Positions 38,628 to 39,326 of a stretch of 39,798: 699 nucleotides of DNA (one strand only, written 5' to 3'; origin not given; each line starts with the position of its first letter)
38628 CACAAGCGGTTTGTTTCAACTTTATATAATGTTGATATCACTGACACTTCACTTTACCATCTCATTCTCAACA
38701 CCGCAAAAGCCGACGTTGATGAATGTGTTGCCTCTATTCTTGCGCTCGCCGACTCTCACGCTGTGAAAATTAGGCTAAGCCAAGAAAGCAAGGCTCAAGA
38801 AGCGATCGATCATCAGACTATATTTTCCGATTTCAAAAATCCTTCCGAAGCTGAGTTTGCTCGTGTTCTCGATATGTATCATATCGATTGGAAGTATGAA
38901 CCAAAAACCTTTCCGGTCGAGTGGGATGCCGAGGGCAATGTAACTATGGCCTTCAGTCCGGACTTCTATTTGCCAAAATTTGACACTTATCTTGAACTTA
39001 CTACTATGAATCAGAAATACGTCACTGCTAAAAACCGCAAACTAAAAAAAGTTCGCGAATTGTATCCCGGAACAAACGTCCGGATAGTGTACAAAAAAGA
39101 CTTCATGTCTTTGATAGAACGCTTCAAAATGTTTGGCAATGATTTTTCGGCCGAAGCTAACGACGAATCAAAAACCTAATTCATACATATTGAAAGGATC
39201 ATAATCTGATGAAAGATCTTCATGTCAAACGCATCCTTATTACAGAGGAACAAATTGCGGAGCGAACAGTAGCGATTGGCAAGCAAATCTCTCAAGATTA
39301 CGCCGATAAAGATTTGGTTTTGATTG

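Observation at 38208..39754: Cytidylate-kinase-like protein fused to a DUF559/Vsr-like nuclease-fold domain, co-oriented with a second HPRT paralog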

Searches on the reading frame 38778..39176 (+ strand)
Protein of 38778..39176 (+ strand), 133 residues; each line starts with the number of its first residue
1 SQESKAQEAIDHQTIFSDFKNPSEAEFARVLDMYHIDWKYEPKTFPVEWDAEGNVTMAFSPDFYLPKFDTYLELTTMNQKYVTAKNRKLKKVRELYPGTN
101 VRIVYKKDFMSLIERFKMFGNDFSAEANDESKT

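Call 3: search_protein_families(library=pfam, proteins=[window:38778-39176:+], max_evalue=1)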
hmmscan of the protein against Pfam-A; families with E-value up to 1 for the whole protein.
window:38778-39176:+ (133 aa): 2 families
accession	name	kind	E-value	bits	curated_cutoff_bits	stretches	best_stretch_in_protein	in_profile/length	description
PF05626.16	DUF790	-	0.0035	16.6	28.8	1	4-93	257-345/387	Protein of unknown function (DUF790)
PF24501.1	Ig_TMEM131L_5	-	0.018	15.3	27.8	1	45-77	32-64/66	TMEM131L fifth Ig-like domain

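Call 4: search_protein_families(library=ncbifam, proteins=[window:38778-39176:+], max_evalue=1)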
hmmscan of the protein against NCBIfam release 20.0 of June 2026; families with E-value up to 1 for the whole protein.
window:38778-39176:+ (133 aa): 0 families

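Call 24: search_protein_families(library=padloc, proteins=[window:38778-39176:+], max_evalue=1)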
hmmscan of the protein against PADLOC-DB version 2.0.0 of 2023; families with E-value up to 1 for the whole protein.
window:38778-39176:+ (133 aa): 2 families
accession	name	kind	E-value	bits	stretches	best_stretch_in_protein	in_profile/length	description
PDLC01150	HEAT_CxxC_PDDEXK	-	0.00027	18.3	1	57-100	222-262/288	HEAT_CxxC_PD-DEXK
PDLC05067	PDC-S69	-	0.0053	14.4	1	58-103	219-262/289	-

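Call 25: search_protein_families(library=phrogs, proteins=[window:38778-39176:+], max_evalue=1)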
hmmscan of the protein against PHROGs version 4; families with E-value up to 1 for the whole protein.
window:38778-39176:+ (133 aa): 7 families
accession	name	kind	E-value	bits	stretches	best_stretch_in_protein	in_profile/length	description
phrog_22215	-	unknown function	4.9e-08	34.1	1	19-119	217-313/324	-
phrog_9019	-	DNA, RNA and nucleotide metabolism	5.8e-07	30.7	1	13-82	53-116/160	Holliday junction resolvase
phrog_15137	-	DNA, RNA and nucleotide metabolism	1.2e-06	29.3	1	14-91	126-203/236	endonuclease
phrog_945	-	DNA, RNA and nucleotide metabolism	2.1e-06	28.5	1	17-114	12-99/145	endonuclease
phrog_21138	-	unknown function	1.1e-05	27.1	1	18-112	14-107/198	-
phrog_7968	-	unknown function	0.0072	17.4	1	100-129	5-34/54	-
phrog_7578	-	unknown function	0.094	12.7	1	75-114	172-211/300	-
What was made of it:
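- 38832..39122 (+): NucL domain (residues 209-305): restriction-endonuclease (PD-(D/E)xK) fold nearest to T7 endonuclease I, Bax1 and DUF559. Family-wide invariant residues are E214, E231, P251-D252-F253, E263, T265 (in the Lys position), Q269, K275 and K278. PHROGs Holliday-junction resolvase and endonuclease families at E 1e-6 to 6e-7 (call 25).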

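Call 31: search_solved_structures(query=A3, max_evalue=10, show_alignments=3)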
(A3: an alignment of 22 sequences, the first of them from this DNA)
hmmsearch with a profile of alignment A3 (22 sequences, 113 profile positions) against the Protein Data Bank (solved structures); distinct sequences matched with E-value up to 10: 1.
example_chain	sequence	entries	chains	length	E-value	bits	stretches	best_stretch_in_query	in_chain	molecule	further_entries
3cae_A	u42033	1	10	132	0.28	14.3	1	17-99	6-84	Endonuclease I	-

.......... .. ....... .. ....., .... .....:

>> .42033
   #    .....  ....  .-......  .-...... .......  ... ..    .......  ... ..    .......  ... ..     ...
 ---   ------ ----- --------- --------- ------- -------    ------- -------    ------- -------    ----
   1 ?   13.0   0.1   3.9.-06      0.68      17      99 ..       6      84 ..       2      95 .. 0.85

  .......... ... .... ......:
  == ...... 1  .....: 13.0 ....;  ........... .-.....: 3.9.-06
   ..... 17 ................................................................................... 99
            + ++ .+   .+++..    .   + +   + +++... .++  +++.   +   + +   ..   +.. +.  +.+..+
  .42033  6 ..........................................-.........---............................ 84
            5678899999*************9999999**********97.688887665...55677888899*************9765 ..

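Call 46: search_protein_representatives(protein=window:38805-39176:+)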
Query: 124 residues. Proteins with E-value up to 0.001 (for the whole library): 1586; up to 1e-10: 807; up to 1e-30: 91. The best 150 are listed.
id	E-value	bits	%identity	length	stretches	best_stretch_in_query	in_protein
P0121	1.6e-52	192.9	77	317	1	1-111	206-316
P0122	2.2e-52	192.4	77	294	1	1-111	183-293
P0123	1.4e-51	189.8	76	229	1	9-113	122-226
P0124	6.5e-48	178.0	74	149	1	9-109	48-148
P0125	5.7e-47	175.0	72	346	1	7-108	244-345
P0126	6.5e-47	174.8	75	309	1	8-108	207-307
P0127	1.1e-46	174.0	69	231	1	10-113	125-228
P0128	1.8e-46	173.4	74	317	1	8-109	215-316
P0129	3.4e-45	169.3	71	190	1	10-108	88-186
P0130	5.4e-45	168.6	70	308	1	6-108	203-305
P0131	6.9e-45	168.3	67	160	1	5-112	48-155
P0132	4.7e-44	165.6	62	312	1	3-111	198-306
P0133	3.0e-43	163.0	65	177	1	8-109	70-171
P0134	9.7e-43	161.3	68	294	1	6-108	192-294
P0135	4.8e-42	159.1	70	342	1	8-108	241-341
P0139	2.0e-40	153.9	67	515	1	9-108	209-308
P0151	1.0e-34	135.5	63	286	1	10-103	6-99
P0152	1.1e-34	135.3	55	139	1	8-116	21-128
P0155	4.9e-34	133.2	57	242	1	8-107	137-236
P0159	9.4e-34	132.3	58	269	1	10-107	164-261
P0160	1.1e-33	132.1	57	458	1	10-107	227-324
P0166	3.0e-33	130.7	54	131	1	10-111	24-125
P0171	2.3e-32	127.8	54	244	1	9-108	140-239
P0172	2.5e-32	127.7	56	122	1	10-107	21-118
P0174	4.3e-32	127.0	53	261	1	10-107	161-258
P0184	7.7e-32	126.1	59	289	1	14-108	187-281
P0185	8.2e-32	126.1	57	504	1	10-115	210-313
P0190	1.1e-31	125.7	54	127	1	10-107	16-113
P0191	1.1e-31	125.6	49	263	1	10-108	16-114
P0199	3.6e-31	124.0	52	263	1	9-110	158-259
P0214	1.4e-30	122.0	54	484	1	5-107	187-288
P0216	1.9e-30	121.6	55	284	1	10-107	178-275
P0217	2.0e-30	121.5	50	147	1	9-113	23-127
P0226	5.9e-30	120.1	53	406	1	10-108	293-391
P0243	2.2e-29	118.2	51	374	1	9-108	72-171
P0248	3.6e-29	117.5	57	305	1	9-106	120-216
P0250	4.0e-29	117.4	54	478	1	8-108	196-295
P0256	6.2e-29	116.8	48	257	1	10-108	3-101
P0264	1.0e-28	116.1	49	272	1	9-118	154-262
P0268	1.3e-28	115.8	56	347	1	9-106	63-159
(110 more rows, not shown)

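Call 48: search_protein_families(library=pfam, proteins=[P0139, P0185, P0214, P0160, P0151, P0191, P0256, P0243, P0226, P0268], max_evalue=0.001)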
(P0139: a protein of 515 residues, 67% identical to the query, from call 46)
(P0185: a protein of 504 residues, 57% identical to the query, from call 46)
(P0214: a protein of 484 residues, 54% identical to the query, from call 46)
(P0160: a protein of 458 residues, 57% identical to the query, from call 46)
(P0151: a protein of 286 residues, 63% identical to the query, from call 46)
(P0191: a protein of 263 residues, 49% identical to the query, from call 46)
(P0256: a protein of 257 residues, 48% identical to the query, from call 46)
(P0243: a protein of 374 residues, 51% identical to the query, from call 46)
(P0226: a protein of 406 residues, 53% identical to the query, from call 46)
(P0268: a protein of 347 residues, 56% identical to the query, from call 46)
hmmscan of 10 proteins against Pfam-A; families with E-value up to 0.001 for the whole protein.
P0139 (515 aa): 2 families
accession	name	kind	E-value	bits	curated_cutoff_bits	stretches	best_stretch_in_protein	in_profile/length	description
PF13189.12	Cytidylate_kin2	-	4.2e-20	73.1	28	1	4-166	2-175/176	Cytidylate kinase-like family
PF00156.33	Pribosyltran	-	9.4e-11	41.7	26.3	1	329-477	5-156/158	Phosphoribosyl transferase domain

P0185 (504 aa): 2 families
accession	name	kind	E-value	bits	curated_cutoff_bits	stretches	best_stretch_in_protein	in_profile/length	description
PF13189.12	Cytidylate_kin2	-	1e-18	68.6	28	1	3-166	1-175/176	Cytidylate kinase-like family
PF24501.1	Ig_TMEM131L_5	-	0.00057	20.1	27.8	0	234-267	30-63/66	TMEM131L fifth Ig-like domain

P0214 (484 aa): 4 families
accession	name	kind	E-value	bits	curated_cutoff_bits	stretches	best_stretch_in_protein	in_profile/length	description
PF00156.33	Pribosyltran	-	1.2e-26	93.3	26.3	1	305-453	5-158/158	Phosphoribosyl transferase domain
PF13185.12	GAF_2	-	2.6e-12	47.5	28.6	1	27-160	5-136/136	GAF domain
PF01590.32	GAF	-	4.6e-09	37.3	22.4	1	28-159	4-133/133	GAF domain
PF13492.12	GAF_3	-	0.0008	20.3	27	0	26-159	2-127/129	GAF domain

P0160 (458 aa): 1 family
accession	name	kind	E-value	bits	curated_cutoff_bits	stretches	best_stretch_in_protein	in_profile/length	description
PF13189.12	Cytidylate_kin2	-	6.8e-07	30.1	28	1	30-112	93-175/176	Cytidylate kinase-like family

P0151 (286 aa): 1 family
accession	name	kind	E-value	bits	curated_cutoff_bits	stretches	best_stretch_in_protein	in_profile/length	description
PF00156.33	Pribosyltran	-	9.7e-13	48.2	26.3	1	135-248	18-132/158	Phosphoribosyl transferase domain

P0191 (263 aa): 0 families

P0256 (257 aa): 0 families

P0243 (374 aa): 0 families

P0226 (406 aa): 1 family
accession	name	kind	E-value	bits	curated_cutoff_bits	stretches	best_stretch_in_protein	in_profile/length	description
PF13189.12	Cytidylate_kin2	-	1e-34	120.7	28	1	3-167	1-175/176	Cytidylate kinase-like family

P0268 (347 aa): 0 families

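Call 50: list_cluster_members(proteins=[P0214, P0139, P0151, P0191, P0256, P0243, P0268, P0166, P0172, P0226])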
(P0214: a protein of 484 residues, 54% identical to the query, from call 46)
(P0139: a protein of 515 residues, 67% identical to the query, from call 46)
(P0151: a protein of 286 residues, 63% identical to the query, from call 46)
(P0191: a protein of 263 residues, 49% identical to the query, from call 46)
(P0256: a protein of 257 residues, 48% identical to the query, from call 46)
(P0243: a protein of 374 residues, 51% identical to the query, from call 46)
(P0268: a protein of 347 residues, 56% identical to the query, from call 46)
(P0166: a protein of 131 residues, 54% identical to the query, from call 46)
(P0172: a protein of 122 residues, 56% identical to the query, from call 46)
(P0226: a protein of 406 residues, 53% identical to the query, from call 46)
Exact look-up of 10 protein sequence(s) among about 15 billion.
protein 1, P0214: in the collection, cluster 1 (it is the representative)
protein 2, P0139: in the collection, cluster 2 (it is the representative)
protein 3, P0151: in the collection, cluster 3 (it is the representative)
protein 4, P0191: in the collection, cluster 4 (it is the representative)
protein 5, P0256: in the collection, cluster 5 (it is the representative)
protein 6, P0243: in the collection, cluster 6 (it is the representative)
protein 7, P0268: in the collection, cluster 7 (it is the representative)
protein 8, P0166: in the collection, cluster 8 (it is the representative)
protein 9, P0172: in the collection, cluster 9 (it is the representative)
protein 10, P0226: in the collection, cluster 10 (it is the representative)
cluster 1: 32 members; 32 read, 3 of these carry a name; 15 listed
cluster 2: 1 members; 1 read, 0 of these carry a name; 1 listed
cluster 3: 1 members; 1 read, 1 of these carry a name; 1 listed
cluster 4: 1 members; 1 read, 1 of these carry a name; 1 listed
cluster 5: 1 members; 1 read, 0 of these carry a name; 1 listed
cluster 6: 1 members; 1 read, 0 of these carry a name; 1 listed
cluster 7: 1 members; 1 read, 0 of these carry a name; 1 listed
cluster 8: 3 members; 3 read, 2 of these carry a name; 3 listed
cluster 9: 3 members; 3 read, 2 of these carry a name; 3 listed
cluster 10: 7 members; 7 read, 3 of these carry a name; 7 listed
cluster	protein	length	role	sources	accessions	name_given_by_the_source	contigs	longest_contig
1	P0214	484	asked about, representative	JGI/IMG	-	-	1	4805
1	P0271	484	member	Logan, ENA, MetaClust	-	\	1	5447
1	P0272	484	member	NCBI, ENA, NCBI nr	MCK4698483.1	MAG: hypoxanthine phosphoribosyltransferase [Dehalococcoidia bacterium] | hypoxanthine phosphoribosyltransferase [Dehalococcoidia bacterium]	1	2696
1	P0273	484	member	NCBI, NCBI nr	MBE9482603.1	MAG: hypoxanthine phosphoribosyltransferase [Chloroflexi bacterium] | hypoxanthine phosphoribosyltransferase [Chloroflexota bacterium]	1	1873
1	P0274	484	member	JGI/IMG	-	-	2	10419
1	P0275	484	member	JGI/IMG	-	-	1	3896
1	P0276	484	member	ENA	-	-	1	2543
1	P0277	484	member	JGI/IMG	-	-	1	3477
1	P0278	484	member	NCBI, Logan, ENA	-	-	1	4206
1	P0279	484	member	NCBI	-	-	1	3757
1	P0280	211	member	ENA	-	-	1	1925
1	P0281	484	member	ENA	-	-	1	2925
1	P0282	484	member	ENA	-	-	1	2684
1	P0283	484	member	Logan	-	-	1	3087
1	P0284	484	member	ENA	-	-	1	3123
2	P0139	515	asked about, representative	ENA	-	-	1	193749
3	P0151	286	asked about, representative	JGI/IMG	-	hypoxanthine phosphoribosyltransferase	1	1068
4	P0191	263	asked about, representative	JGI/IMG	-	hypothetical protein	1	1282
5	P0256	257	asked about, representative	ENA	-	-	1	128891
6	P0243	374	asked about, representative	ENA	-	-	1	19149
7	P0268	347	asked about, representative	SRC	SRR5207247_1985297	-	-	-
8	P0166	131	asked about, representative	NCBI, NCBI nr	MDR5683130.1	MAG: hypothetical protein QN163_03775 [Armatimonadota bacterium] | hypothetical protein [Armatimonadota bacterium]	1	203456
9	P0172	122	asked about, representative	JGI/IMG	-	hypoxanthine phosphoribosyltransferase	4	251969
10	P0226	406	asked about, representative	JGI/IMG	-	-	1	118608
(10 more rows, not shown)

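Call 51: find_encoding_contigs(protein=P0166, flank=4000, max_places=3)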
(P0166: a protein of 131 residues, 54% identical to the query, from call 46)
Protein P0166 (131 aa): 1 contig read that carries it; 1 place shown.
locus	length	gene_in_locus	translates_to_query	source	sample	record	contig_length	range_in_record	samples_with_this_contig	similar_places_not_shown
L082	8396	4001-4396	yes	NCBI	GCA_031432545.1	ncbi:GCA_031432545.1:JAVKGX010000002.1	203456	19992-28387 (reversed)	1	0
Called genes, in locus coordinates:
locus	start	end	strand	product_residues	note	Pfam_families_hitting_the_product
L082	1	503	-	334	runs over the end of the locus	PF18075:FtsX_ECD, PF02687:FtsX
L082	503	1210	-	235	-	PF13191:AAA_16 (weak), PF00005:ABC_tran, PF13304:AAA_21 (faint)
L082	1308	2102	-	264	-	PF01975:SurE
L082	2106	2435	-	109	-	PF03091:CutA1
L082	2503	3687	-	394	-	PF01602:Adaptin_N (faint), PF02985:HEAT (faint), PF10363:RTP1_C1 (faint), PF12717:Cnd1 (faint), PF13646:HEAT_2, PF23227:HEAT_MROH2B_C (faint), PF13513:HEAT_EZ, PF13646:HEAT_2 (weak), +2 more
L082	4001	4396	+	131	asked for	-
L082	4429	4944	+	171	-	PF00156:Pribosyltran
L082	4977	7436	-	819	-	PF02861:Clp_N, PF23569:NBD_SMAX1, PF00004:AAA, PF17871:AAA_lid_9, PF02151:UVR, PF07724:AAA_2, PF07728:AAA_5, PF00004:AAA, +12 more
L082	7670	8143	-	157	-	PF03449:GreA_GreB_N, PF01272:GreA_GreB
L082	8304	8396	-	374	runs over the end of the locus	PF01488:Shikimate_DH, PF13460:NAD_binding_10 (weak)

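Call 52: find_encoding_contigs(protein=P0256, flank=4000, max_places=3)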
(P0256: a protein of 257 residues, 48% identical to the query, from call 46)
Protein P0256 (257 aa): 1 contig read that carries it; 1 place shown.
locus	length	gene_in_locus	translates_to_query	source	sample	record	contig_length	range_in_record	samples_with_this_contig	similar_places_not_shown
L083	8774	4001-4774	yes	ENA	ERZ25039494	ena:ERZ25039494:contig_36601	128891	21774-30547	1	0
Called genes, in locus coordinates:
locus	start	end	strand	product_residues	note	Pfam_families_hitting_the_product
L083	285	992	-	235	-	-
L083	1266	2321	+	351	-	PF28507:Rv1828_C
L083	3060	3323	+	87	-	PF02577:BFN_dom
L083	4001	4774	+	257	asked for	-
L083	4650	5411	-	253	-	-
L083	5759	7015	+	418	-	PF02347:GDC-P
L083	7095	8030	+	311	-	-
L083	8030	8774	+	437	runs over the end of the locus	PF21478:GcvP2_C, PF20628:Dyp_perox_C (weak)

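Call 53: predict_structure(alignment_id=A3)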
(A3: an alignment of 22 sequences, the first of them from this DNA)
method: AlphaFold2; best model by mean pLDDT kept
length: 113 residues; sequences in the alignment: 22
mean_pLDDT: 81.7   pTM: 0.69
mean pLDDT of the five models: 81.7, 79.8, 79.6, 73.9, 71.4
residues with pLDDT >= 90: 28; 70-90: 70; 50-70: 12; < 50: 3
segments of 3 or more residues with pLDDT < 50: none
pLDDT, mean of each block of 10 residues (from residue 1): 61 82 85 88 91 89 84 85 91 83 70 46
secondary structure, 60 per line:
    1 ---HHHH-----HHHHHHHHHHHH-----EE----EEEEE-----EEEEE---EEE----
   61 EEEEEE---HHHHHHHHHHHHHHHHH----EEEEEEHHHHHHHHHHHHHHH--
elements in order: H4-7 H13-24 E36-40 E46-50 E54-56 E61-66 H70-86 E91-96 H97-111

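Call 58: find_encoding_contigs(protein=P0172, flank=3500, max_places=3)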
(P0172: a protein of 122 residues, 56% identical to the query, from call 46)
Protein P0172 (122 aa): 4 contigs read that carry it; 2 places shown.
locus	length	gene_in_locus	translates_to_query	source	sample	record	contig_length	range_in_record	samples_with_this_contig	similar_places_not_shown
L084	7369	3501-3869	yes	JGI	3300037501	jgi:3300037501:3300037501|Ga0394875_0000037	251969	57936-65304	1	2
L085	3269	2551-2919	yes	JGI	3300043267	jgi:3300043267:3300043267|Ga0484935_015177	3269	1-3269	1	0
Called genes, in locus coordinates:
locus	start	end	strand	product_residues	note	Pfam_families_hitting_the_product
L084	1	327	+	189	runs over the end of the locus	-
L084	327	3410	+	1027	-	-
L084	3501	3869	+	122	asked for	-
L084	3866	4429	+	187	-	PF00156:Pribosyltran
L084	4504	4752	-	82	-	-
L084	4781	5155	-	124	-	PF01479:S4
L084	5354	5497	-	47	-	-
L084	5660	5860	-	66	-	-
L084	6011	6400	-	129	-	-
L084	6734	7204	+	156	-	PF01042:Ribonuc_L-PSP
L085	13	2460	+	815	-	-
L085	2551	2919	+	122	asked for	-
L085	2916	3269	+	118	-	?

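Call 59: find_encoding_contigs(protein=P0226, flank=3500, max_places=2)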
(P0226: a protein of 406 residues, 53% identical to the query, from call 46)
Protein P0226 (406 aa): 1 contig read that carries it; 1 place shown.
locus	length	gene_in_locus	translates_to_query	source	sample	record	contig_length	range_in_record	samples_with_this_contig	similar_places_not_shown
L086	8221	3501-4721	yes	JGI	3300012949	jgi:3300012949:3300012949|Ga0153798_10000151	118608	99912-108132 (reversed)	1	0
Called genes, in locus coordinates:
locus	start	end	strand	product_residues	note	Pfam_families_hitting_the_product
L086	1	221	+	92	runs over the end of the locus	-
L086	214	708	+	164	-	PF04008:Adenosine_kin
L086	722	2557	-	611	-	PF00664:ABC_membrane, PF00005:ABC_tran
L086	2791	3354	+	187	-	PF10646:Germane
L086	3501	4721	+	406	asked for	PF13189:Cytidylate_kin2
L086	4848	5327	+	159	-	PF00156:Pribosyltran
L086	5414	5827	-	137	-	PF00334:NDK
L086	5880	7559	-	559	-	PF01268:FTHFS, PF01656:CbiA (faint)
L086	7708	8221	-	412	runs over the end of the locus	PF01547:SBP_bac_1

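Call 60: find_encoding_contigs(protein=P0243, flank=3500, max_places=2)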
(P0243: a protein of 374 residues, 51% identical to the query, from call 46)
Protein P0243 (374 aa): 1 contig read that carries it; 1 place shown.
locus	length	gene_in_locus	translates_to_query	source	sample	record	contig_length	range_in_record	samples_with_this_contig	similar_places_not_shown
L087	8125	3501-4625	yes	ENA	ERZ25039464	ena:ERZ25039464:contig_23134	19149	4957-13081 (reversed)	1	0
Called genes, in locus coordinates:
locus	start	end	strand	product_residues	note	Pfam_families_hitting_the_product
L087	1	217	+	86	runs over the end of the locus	PF14307:Glyco_tran_WbsX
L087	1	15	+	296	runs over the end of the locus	PF14307:Glyco_tran_WbsX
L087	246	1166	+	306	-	PF00534:Glycos_transf_1, PF13692:Glyco_trans_1_4, PF20706:GT4-conflict (weak)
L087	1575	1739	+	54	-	-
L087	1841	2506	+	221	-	PF00534:Glycos_transf_1, PF13692:Glyco_trans_1_4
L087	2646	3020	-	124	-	PF00534:Glycos_transf_1 (weak), PF13692:Glyco_trans_1_4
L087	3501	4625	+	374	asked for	-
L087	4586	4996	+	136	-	-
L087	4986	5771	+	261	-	PF00072:Response_reg, PF08281:Sigma70_r4_2 (weak), PF00196:GerE, PF04545:Sigma70_r4 (weak), PF13384:HTH_23 (faint)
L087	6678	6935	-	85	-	-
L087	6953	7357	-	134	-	-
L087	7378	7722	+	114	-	-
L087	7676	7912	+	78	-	-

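Call 62: search_protein_families(library=pfam, proteins=[P0155, P0159, P0171, P0174, P0184, P0199, P0216, P0264, P0250, P0248], max_evalue=0.01)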
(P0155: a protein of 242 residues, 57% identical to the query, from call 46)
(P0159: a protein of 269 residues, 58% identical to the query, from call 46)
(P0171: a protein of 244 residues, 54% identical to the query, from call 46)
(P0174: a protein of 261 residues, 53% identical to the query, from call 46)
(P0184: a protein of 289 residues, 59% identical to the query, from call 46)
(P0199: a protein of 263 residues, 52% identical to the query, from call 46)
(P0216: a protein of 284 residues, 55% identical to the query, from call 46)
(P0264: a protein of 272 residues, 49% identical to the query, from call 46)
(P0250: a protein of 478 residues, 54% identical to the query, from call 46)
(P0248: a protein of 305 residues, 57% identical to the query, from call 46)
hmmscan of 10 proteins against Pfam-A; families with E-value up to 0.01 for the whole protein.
P0155 (242 aa): 0 families

P0159 (269 aa): 0 families

P0171 (244 aa): 0 families

P0174 (261 aa): 0 families

P0184 (289 aa): 0 families

P0199 (263 aa): 1 family
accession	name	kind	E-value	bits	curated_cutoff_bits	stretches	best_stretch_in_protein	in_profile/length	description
PF18519.6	Sgf11_N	-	0.0057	16.7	26.2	0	214-237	15-38/39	SAGA-associated factor 11 N-terminal domain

P0216 (284 aa): 0 families

P0264 (272 aa): 1 family
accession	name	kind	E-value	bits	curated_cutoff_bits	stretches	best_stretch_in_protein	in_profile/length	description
PF05367.17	Phage_endo_I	-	0.00041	20.4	29.1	1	155-247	15-101/149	Phage endonuclease I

P0250 (478 aa): 5 families
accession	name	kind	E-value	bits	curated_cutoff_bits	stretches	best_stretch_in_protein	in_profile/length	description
PF00156.33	Pribosyltran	-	6.7e-25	87.7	26.3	1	316-459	11-158/158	Phosphoribosyl transferase domain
PF13492.12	GAF_3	-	1.4e-12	48.6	27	1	23-160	2-129/129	GAF domain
PF01590.32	GAF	-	1e-11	45.9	22.4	1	23-155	2-130/133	GAF domain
PF13185.12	GAF_2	-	1.1e-11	45.6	28.6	1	21-158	2-135/136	GAF domain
PF14681.12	UPRTase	-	4.6e-05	23.4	27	1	334-425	66-157/206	Uracil phosphoribosyltransferase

P0248 (305 aa): 1 family
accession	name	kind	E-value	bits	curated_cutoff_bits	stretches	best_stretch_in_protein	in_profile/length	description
PF05367.17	Phage_endo_I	-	0.00053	20.1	29.1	1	127-212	21-100/149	Phage endonuclease I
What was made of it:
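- A GAF domain, a classic small-molecule sensor, sits in the same position as the CK-like domain (calls 48, 62). A GAF sensor can replace the 'kinase' (calls 48, 62).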
